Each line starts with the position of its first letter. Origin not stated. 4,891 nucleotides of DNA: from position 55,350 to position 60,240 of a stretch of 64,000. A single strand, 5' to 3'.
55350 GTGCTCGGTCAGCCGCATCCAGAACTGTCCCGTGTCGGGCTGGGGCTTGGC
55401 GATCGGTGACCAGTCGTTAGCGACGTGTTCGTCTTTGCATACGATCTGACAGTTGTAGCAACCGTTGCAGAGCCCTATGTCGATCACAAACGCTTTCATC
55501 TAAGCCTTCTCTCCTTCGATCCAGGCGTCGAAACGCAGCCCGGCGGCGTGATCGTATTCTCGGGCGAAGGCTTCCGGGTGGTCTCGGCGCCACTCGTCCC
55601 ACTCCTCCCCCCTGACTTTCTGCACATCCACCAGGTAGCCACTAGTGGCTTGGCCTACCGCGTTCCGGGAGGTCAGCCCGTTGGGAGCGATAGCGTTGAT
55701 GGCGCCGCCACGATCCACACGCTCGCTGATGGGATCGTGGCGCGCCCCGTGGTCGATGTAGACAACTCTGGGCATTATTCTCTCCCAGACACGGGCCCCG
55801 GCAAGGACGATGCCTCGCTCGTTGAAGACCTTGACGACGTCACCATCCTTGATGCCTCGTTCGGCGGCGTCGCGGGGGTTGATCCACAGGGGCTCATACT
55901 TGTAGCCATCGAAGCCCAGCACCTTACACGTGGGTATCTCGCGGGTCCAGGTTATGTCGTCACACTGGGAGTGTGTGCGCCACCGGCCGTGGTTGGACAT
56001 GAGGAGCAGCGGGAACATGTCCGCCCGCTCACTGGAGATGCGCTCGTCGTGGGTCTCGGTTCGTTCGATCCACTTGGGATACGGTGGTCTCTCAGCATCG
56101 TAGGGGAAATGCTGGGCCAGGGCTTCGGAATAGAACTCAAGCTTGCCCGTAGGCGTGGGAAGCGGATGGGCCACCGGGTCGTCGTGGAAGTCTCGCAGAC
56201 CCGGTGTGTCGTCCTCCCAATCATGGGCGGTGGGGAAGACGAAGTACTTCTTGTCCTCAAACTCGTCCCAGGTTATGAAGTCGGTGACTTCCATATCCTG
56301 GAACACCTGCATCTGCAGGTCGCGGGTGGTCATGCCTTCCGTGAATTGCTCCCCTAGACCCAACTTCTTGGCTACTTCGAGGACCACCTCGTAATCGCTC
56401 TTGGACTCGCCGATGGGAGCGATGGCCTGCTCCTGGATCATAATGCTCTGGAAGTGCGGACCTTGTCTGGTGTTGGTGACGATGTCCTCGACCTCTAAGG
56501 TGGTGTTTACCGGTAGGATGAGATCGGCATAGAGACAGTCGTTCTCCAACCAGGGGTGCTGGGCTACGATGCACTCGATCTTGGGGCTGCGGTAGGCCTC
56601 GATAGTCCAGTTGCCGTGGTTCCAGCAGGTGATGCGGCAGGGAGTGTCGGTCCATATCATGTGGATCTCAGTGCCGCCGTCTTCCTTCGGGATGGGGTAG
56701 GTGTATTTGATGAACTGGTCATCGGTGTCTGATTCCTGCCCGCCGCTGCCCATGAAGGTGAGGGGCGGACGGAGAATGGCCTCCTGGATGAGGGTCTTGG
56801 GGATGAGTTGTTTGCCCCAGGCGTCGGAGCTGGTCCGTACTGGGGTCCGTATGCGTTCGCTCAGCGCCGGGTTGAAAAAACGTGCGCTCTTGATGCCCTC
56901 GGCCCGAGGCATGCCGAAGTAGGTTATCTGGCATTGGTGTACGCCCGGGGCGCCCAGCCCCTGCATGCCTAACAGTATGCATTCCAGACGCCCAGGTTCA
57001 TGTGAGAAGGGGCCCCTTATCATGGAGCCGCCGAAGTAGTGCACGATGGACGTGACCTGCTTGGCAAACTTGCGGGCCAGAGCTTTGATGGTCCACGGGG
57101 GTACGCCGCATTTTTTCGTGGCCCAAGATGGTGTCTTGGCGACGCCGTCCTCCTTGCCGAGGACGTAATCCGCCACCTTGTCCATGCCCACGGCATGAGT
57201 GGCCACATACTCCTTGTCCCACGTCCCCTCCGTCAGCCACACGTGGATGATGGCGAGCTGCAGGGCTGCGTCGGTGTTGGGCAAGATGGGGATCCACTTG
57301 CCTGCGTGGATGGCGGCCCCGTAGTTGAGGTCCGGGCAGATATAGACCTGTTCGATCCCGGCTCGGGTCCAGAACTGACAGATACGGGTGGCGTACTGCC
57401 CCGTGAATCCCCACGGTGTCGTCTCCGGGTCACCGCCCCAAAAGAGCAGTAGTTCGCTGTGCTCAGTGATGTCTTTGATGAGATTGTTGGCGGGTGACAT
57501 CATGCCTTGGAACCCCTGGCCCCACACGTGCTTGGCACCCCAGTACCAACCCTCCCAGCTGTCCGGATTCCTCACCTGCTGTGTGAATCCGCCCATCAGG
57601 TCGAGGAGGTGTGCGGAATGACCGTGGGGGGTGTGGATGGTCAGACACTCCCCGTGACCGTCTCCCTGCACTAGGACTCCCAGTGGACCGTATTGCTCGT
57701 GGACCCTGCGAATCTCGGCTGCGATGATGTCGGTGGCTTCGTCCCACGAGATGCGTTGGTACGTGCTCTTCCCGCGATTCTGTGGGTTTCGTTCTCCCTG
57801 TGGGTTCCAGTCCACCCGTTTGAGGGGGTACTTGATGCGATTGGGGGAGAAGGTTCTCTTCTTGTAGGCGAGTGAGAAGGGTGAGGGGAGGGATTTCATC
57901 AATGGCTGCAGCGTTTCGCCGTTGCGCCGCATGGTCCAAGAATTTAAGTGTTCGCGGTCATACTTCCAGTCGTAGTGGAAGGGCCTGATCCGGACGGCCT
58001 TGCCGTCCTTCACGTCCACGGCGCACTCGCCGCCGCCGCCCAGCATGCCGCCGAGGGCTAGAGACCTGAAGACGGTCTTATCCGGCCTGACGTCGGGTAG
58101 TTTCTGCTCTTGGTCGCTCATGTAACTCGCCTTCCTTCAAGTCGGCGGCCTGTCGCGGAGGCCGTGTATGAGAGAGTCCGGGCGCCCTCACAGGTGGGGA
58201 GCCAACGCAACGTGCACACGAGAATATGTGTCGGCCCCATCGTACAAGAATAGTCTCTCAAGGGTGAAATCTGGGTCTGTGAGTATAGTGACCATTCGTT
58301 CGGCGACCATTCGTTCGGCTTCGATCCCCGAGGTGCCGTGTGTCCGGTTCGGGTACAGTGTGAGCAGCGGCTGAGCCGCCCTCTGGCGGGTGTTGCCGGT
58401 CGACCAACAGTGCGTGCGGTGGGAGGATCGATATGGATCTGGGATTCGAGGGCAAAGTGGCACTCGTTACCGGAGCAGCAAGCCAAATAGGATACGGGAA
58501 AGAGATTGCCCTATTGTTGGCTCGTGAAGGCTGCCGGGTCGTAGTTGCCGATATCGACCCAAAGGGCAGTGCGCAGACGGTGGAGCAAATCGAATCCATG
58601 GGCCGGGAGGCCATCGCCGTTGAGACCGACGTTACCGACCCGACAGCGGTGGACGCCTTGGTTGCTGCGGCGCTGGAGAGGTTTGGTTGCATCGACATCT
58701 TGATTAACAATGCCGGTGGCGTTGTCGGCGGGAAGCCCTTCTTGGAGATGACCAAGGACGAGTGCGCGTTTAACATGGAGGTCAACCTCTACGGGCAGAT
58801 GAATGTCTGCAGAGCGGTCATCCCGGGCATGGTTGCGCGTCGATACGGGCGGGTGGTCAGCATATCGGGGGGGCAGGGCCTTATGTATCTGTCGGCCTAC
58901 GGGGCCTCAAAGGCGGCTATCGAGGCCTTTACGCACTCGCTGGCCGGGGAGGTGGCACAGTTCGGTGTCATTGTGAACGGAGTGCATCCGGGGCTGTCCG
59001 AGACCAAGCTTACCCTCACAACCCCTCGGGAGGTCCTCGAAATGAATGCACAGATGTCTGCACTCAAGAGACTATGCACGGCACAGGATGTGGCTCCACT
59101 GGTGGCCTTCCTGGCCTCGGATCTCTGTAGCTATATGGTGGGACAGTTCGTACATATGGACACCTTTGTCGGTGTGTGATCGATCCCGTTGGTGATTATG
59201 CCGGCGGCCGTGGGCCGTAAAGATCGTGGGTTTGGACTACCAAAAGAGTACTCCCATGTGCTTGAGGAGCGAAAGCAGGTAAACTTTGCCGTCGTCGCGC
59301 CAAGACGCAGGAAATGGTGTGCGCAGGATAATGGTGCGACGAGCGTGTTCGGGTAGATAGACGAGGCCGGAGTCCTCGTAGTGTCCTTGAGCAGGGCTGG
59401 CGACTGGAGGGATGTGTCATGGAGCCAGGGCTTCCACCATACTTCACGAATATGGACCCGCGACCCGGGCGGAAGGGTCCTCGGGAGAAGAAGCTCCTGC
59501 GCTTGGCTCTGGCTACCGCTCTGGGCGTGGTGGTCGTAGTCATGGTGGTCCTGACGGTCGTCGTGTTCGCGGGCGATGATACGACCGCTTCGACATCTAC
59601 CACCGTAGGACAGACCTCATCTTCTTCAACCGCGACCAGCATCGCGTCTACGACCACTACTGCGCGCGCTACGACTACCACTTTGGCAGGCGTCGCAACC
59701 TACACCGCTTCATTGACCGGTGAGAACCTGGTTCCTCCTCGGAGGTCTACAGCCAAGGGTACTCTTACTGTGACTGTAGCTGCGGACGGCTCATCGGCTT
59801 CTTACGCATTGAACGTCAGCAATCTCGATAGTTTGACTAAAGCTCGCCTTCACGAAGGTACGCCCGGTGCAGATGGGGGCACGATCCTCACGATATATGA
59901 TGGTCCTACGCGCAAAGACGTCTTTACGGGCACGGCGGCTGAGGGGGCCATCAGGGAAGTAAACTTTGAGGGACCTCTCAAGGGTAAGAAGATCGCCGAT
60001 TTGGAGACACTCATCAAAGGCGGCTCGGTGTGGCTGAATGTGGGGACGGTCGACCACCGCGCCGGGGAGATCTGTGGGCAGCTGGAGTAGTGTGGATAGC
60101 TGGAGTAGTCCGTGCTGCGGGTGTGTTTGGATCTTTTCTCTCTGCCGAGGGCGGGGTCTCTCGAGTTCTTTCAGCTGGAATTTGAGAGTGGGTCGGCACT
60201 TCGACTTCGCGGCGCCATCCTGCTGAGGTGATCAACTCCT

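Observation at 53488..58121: Pyrogallol-phloroglucinol-transhydroxylase-like Mo enzyme (873-aa alpha, 272-aa beta with Ig-like C-domain) translationally coupled to an ADP-ribosylglycohydrolase gene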

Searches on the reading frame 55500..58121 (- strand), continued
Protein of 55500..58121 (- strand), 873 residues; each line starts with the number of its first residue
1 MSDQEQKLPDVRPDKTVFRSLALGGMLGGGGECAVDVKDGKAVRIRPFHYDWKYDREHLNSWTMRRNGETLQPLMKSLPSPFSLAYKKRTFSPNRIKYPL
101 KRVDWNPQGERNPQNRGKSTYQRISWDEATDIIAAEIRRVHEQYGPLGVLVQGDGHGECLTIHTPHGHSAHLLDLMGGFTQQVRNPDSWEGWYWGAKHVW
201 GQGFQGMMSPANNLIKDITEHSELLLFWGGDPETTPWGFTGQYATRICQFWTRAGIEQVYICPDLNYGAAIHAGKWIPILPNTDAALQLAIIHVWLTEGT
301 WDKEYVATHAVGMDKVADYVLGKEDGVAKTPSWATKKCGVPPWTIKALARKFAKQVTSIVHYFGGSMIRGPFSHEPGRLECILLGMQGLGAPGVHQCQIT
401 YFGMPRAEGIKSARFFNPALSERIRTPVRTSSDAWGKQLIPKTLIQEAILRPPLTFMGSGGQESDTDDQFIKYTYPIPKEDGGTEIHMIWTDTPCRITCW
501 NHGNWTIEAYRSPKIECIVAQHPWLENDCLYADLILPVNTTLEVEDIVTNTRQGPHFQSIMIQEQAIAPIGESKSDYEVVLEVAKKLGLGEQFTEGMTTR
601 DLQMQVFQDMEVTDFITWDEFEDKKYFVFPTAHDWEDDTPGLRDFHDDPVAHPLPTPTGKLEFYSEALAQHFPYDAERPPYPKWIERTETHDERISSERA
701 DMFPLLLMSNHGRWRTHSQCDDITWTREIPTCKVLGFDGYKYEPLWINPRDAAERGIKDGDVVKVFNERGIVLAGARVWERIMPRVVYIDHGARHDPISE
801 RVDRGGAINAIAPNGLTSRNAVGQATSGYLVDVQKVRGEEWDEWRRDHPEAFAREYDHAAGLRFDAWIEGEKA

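Call 77: list_cluster_members(proteins=[P0001, P0121, P0258, P0147])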
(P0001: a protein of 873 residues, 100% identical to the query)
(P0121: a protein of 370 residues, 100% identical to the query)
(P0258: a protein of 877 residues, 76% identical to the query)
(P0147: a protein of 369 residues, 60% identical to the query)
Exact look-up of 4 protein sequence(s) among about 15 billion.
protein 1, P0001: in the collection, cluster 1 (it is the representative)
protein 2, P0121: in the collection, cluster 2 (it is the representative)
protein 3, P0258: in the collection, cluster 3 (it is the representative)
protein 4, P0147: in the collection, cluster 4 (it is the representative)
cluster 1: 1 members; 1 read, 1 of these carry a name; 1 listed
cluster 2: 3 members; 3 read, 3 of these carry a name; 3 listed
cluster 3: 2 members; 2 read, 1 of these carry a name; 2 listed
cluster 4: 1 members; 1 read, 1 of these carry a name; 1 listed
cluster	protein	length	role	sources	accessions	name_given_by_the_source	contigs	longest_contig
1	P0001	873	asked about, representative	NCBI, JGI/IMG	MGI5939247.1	MAG: molybdopterin-dependent oxidoreductase [Thermoleophilia bacterium] | molybdopterin guanine dinucleotide-containing S/N-oxide reductase-like protein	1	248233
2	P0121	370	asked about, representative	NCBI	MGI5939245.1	MAG: ADP-ribosylglycohydrolase family protein [Thermoleophilia bacterium]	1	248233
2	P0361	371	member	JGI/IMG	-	ADP-ribosyl-[dinitrogen reductase] hydrolase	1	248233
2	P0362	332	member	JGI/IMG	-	ADP-ribosyl-[dinitrogen reductase] hydrolase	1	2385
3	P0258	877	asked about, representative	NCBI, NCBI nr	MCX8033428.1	MAG: molybdopterin-dependent oxidoreductase [Thermoleophilia bacterium] | molybdopterin-dependent oxidoreductase [Thermoleophilia bacterium]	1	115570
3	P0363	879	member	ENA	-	-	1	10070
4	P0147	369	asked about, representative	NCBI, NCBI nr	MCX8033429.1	MAG: ADP-ribosylglycohydrolase family protein [Thermoleophilia bacterium] | ADP-ribosylglycohydrolase family protein [Thermoleophilia bacterium]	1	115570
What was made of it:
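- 55500..58121 (-): Mo-bisPGD catalytic subunit (alpha, 873 aa) of the RhL/PgtL (transhydroxylase) family, window clade. It is predicted cytoplasmic, with no Tat signal and no N-terminal Fe-S domain. NCBI accession MGI5939247.1 (call 77).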

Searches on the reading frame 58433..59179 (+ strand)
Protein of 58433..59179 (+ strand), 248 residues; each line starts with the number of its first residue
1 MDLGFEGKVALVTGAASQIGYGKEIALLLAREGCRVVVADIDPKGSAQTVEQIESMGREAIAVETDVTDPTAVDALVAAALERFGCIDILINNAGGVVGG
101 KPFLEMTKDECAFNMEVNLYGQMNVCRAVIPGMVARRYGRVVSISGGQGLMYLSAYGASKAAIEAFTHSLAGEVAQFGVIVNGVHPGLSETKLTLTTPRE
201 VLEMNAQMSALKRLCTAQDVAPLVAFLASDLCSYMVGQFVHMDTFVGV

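Call 3: search_protein_families(library=pfam, proteins=[window:58433-59179:+])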
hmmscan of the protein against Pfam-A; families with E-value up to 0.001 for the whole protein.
window:58433-59179:+ (248 aa): 4 families
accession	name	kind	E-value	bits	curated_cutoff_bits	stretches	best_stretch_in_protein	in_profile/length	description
PF13561.12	adh_short_C2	-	1.4e-54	185.7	27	1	14-243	1-232/236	Enoyl-(Acyl carrier protein) reductase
PF00106.31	adh_short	-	1.1e-49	169.1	26.6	1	8-194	1-187/195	short chain dehydrogenase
PF08659.16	KR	-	2.1e-11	44.5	22.6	1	10-171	3-164/180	KR domain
PF01370.27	Epimerase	-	0.00015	21.7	20.9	0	10-181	1-167/240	NAD dependent epimerase/dehydratase family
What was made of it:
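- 58433..59179 (+): Divergently transcribed classical SDR (248 aa). It is a neighbour and is not shown to be a functional partner. Pfam adh_short hits (call 3).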

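Call 6: search_protein_families(library=ncbifam, proteins=[window:58433-59179:+], max_evalue=0.001)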
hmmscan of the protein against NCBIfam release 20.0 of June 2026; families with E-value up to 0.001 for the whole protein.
window:58433-59179:+ (248 aa): 229 families (the best 25 are shown)
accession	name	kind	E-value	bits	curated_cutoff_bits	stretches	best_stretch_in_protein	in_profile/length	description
NF005559.1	PRK07231.1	subfamily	1.9e-57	194.6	215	1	5-243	2-244/249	glucose 1-dehydrogenase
NF004198.0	PRK05653.1-3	equivalog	8.6e-56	189.1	296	1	6-241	6-241/248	3-oxoacyl-ACP reductase FabG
NF009466.0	PRK12826.1-2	subfamily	5.1e-52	176.8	222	1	8-243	4-241/248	3-oxoacyl-ACP reductase FabG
NF006080.0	PRK08226.1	equivalog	9.6e-51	172.7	356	1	5-243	4-250/263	SDR family oxidoreductase UcpA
TIGR01830.1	3oxo_ACP_reduc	equivalog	1.1e-50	172.6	297.75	1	10-243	1-235/239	3-oxoacyl-[acyl-carrier-protein] reductase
NF005853.0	PRK07774.1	equivalog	5.1e-49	166.9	303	1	5-243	4-243/250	SDR family oxidoreductase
NF052558.1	MBtsdlDhBudC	equivalog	8.1e-47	159.9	270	1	5-243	1-238/250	meso-2,3-butanediol dehydrogenase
NF004197.0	PRK05653.1-1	equivalog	1.4e-46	159.2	332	1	2-243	2-243/249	3-oxoacyl-ACP reductase FabG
NF047923.1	pyridox_DH_SDR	equivalog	1e-45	156.2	325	1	6-244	2-238/243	pyridoxal 4-dehydrogenase, SDR-type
NF004818.0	PRK06172.1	equivalog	1.3e-45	155.7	336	1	2-243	2-247/253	SDR family oxidoreductase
TIGR03971.1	SDR_subfam_1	subfamily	9e-45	153.1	300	1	5-243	1-265/271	mycofactocin-coupled SDR family oxidoreductase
NF009464.0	PRK12824.1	subfamily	1.4e-43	149.3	269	1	8-241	3-237/245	3-oxoacyl-ACP reductase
TIGR01829.1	AcAcCoA_reduct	subfamily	2.8e-43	148.3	302.1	1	8-241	1-235/242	acetoacetyl-CoA reductase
NF004791.0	PRK06138.1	equivalog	6.5e-43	146.8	312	1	6-243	4-246/252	SDR family oxidoreductase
NF005681.0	PRK07478.1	subfamily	1.1e-42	146.2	267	1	6-243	5-246/254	SDR family oxidoreductase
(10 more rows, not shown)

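Call 35: search_solved_structures(query=window:58433-59179:+, max_evalue=1e-20)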
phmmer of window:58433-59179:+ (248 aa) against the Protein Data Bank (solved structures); distinct sequences matched with E-value up to 1e-20: 233 (the best 60 are shown).
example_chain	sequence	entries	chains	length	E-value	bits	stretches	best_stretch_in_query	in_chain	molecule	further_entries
2et6_A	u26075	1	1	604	2.8e-45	158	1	5-230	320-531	(3R)-hydroxyacyl-CoA dehydrogenase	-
8cxa_A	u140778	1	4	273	6.1e-38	134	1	7-244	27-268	3-oxoacyl-[acyl-carrier-protein] reductase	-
4wjz_A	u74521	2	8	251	2.6e-36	128.6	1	4-243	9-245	3-oxoacyl-[acyl-carrier-protein] reductase FabG | 3-oxoacyl-[acyl-carrier protein] reductase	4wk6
5end_A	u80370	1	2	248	3.1e-36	128.4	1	4-243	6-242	3-oxoacyl-[acyl-carrier-protein] reductase FabG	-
3op4_A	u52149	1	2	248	3.4e-36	128.3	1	4-243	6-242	3-oxoacyl-[acyl-carrier protein] reductase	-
3rro_A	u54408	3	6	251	3.6e-36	128.2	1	4-243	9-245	3-ketoacyl-(acyl-carrier-protein) reductase | 3-oxoacyl-[acyl-carrier protein] reductase | 3-oxoacyl-[acyl-carrier-protein] reductase FabG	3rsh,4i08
3tzh_A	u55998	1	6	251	6.2e-36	127.4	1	4-243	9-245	3-oxoacyl-[acyl-carrier protein] reductase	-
4m8s_A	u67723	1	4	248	7.6e-36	127.1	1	5-243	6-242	Putative 3-oxoacyl-[acyl-carrier protein] reductase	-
5cdy_A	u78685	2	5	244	9e-36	126.9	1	4-243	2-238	3-oxoacyl-[acyl-carrier protein] reductase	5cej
3tzc_A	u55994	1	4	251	1.2e-35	126.5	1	4-243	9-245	3-oxoacyl-[acyl-carrier protein] reductase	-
3tzk_A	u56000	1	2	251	2.4e-35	125.5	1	4-243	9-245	3-oxoacyl-[acyl-carrier protein] reductase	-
3u09_A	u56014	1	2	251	2.7e-35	125.3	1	4-243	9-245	3-oxoacyl-[acyl-carrier-protein] reductase FabG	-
5f1p_A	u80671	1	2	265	4.9e-35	124.5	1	5-243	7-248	PtmO8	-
4ure_A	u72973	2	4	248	2e-34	122.5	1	5-243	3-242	CYCLOHEXANOL DEHYDROGENASE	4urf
4nbu_A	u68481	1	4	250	2.1e-34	122.4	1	6-244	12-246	3-oxoacyl-(Acyl-carrier-protein) reductase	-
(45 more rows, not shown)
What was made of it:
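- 58433..59179 (+): The best PDB hits are FabG-type enzymes (call 35).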

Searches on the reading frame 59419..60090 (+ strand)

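Call 3: search_protein_families(library=pfam, proteins=[window:59419-60090:+])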
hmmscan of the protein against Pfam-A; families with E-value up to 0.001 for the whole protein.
window:59419-60090:+ (223 aa): 1 family
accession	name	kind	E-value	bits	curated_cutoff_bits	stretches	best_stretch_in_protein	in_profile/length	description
PF07452.17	CHRD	-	2.7e-20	73.8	24.1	1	95-222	1-117/117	CHRD domain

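Call 6: search_protein_families(library=ncbifam, proteins=[window:59419-60090:+], max_evalue=0.001)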
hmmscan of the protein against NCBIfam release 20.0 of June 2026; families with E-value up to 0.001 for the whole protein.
window:59419-60090:+ (223 aa): 1 family
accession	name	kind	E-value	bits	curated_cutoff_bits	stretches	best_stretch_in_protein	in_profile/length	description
NF042931.1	SAG1386_EF1546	equivalog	0.00085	19.4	80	0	22-119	21-113/158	SAG1386/EF1546 family surface-associated protein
